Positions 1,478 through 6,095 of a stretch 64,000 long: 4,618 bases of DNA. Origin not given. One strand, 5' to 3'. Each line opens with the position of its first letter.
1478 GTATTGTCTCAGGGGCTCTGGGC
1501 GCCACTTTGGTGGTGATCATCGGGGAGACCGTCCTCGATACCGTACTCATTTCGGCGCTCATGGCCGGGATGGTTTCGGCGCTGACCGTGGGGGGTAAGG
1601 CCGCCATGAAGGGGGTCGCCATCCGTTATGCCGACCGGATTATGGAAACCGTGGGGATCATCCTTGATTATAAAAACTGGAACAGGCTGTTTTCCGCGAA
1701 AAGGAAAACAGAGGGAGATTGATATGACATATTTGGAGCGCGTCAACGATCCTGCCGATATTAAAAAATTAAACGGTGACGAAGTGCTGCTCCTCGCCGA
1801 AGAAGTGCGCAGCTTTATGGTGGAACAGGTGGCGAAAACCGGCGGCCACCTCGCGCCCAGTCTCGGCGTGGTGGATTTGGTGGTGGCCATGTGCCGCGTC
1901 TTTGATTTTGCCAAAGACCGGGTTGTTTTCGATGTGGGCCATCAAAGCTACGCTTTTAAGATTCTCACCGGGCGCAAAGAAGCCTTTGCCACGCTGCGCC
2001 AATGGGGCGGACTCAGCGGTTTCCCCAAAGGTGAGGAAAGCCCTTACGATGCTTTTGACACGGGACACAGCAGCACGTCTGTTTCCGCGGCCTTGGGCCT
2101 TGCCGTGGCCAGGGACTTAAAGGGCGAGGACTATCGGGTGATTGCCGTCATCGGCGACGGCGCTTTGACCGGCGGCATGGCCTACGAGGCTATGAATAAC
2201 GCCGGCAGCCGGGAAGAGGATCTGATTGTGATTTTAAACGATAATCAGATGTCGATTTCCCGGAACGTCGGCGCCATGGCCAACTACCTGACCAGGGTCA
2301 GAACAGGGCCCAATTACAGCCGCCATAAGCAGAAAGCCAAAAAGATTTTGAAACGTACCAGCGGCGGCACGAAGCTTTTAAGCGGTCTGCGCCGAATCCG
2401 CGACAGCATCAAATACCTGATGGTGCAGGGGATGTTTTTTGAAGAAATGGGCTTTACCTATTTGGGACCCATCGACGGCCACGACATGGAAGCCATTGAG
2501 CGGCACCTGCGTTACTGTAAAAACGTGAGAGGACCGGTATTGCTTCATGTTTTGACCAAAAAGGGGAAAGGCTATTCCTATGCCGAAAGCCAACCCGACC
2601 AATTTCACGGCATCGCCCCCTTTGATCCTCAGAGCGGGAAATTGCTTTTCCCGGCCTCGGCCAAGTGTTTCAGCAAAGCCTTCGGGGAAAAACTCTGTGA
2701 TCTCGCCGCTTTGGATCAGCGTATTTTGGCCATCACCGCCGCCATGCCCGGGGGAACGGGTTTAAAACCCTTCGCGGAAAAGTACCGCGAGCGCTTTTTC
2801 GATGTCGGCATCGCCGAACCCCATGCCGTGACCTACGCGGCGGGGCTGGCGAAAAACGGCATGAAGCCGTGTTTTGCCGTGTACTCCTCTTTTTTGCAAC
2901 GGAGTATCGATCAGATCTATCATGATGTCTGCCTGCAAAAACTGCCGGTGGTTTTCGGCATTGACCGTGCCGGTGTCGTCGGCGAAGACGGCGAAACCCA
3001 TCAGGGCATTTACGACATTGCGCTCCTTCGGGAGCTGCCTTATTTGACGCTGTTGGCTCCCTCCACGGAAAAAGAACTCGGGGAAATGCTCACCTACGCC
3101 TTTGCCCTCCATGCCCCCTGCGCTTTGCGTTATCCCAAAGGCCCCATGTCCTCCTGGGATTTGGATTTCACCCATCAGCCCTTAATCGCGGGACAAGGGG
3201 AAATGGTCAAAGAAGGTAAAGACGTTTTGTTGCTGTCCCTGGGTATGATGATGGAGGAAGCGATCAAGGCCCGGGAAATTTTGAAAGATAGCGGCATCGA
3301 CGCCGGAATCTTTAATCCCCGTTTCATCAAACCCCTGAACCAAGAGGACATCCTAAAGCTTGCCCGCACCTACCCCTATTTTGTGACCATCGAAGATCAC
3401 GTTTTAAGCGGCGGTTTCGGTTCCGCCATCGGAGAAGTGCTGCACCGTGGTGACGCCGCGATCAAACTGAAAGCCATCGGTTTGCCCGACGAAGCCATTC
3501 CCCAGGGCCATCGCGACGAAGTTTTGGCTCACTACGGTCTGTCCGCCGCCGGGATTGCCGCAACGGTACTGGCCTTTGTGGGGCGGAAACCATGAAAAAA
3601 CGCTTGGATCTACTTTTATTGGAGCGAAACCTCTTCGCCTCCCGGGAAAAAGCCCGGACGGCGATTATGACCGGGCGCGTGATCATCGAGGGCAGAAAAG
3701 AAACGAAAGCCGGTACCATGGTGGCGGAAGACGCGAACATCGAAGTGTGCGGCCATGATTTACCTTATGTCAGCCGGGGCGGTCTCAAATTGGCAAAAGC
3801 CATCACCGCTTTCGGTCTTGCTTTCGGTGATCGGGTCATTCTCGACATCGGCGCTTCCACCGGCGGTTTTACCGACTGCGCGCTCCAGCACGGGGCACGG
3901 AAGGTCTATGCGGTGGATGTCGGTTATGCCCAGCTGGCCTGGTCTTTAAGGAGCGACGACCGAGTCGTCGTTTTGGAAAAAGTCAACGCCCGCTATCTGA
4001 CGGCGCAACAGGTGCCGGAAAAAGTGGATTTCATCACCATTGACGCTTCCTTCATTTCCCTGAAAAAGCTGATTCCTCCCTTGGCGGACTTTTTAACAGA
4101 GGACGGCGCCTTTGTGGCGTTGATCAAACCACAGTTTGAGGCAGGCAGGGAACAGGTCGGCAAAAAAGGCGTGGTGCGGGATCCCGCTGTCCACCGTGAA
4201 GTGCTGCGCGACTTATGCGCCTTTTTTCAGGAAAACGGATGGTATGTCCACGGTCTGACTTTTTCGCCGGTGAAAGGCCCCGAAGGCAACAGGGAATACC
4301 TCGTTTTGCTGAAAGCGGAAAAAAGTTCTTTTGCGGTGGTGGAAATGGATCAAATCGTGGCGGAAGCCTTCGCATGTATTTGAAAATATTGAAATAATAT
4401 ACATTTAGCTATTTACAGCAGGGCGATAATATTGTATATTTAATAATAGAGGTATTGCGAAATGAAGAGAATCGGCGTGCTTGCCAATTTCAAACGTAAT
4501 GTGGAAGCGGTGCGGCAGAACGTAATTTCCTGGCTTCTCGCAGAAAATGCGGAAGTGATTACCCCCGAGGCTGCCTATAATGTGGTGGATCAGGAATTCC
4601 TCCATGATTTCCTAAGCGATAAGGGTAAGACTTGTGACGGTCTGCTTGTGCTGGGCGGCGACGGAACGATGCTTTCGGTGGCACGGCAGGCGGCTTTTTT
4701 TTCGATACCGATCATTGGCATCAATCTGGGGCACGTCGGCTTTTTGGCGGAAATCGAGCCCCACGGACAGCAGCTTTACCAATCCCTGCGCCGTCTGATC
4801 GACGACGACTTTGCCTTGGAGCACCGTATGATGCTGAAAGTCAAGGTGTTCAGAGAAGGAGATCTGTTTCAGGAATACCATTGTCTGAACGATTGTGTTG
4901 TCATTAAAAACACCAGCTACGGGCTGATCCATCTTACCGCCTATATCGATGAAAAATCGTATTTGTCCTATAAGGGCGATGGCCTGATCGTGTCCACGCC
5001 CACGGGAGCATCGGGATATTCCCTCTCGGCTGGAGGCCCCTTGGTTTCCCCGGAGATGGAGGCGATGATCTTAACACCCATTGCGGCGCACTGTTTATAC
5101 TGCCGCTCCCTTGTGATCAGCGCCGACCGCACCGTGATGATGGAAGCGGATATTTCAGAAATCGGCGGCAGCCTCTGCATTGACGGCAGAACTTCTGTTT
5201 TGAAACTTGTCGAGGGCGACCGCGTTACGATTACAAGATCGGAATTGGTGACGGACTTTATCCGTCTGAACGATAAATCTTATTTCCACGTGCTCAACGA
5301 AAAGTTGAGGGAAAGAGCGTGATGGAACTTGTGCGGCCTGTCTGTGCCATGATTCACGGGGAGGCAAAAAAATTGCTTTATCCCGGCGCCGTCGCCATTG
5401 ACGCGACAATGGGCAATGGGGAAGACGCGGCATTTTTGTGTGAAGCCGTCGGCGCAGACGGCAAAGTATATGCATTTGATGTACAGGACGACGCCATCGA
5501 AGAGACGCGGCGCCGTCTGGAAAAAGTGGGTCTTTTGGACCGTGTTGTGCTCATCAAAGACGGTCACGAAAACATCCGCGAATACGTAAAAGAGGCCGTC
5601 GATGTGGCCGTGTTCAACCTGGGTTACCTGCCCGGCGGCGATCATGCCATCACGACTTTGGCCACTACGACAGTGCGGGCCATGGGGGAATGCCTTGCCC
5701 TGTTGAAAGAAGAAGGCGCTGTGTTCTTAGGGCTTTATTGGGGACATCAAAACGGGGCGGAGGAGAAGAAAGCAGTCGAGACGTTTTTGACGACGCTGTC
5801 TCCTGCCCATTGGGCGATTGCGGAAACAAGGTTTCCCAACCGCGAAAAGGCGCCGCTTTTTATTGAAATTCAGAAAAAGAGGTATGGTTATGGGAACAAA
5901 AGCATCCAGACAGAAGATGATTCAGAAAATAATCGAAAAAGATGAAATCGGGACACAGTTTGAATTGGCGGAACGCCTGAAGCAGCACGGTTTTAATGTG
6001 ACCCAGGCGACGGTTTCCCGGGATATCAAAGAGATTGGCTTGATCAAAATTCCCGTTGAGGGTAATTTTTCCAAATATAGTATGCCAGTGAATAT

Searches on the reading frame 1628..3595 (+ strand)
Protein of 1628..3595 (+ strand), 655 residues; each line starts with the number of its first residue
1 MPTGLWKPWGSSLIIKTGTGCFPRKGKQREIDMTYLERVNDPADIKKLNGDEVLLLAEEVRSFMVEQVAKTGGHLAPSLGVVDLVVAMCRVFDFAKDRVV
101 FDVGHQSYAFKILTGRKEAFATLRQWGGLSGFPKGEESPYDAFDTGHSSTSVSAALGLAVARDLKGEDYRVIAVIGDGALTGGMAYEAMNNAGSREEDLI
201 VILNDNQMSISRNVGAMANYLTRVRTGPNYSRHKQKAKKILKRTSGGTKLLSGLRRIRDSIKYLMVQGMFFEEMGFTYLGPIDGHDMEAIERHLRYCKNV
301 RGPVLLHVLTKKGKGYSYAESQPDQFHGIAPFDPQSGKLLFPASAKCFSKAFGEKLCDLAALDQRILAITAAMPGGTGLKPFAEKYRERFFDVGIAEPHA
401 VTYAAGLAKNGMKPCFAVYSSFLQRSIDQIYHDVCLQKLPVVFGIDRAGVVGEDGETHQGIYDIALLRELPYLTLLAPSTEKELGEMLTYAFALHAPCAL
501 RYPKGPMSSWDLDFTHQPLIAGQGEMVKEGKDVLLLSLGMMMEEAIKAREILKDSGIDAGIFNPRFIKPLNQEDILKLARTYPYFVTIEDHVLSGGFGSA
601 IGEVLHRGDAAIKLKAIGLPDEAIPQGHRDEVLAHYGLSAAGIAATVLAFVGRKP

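Call 5: search_protein_families(library=pfam, proteins=[window:1628-3595:+], max_evalue=0.0001)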
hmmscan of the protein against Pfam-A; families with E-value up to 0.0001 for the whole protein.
window:1628-3595:+ (655 aa): 6 families
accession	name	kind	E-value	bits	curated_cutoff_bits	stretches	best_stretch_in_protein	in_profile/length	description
PF13292.11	DXP_synthase_N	-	1.8e-118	395.2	21.2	1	36-310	1-274/274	1-deoxy-D-xylulose-5-phosphate synthase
PF02779.29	Transket_pyr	-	1.8e-36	125.9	27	1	349-505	6-170/174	Transketolase, pyrimidine binding domain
PF02780.25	Transketolase_C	-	1.2e-28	99.9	25.9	1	522-643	1-124/124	Transketolase, C-terminal domain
PF00456.26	Transketolase_N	-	2e-07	30.8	22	1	60-215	9-192/334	Transketolase, thiamine diphosphate binding domain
PF00676.26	E1_dh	-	7.3e-06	25.6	22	1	148-213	103-168/300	Dehydrogenase E1 component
PF17147.9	PFOR_II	-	2e-05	25.3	27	1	532-604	2-74/102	Pyruvate:ferredoxin oxidoreductase core domain II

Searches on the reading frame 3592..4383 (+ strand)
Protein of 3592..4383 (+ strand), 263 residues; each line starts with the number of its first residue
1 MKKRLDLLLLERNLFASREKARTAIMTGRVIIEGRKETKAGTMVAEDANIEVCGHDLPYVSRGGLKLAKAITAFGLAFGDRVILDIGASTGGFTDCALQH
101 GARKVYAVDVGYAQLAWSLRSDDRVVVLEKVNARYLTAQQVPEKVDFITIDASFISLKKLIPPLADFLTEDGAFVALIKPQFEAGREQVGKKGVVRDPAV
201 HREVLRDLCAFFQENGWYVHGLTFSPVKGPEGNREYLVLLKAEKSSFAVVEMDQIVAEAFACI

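Call 5: search_protein_families(library=pfam, proteins=[window:3592-4383:+], max_evalue=0.0001)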
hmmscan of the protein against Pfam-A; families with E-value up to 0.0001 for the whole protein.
window:3592-4383:+ (263 aa): 2 families
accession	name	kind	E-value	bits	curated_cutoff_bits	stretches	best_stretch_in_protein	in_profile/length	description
PF01728.25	FtsJ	-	5.7e-47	160.4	24.1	1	59-241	1-180/181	FtsJ-like methyltransferase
PF01479.30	S4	-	1.3e-05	25.3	22.8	1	4-47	2-45/48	S4 domain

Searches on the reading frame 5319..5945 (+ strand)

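Call 5: search_protein_families(library=pfam, proteins=[window:5319-5945:+], max_evalue=0.0001)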
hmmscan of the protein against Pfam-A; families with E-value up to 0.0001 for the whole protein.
window:5319-5945:+ (208 aa): 4 families
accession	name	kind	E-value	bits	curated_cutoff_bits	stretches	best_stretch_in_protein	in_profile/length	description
PF06962.18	rRNA_methylase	-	3.1e-46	157.1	22.7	1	50-182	1-133/137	Putative rRNA methylase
PF13847.12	Methyltransf_31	-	9.2e-08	32.3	27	1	23-147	4-119/145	Methyltransferase domain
PF01795.25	Methyltransf_5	-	6.7e-06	26.2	27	1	22-102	20-101/309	MraW methylase family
PF13649.12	Methyltransf_25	-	1.4e-05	26.1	27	1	27-106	2-79/97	Methyltransferase domain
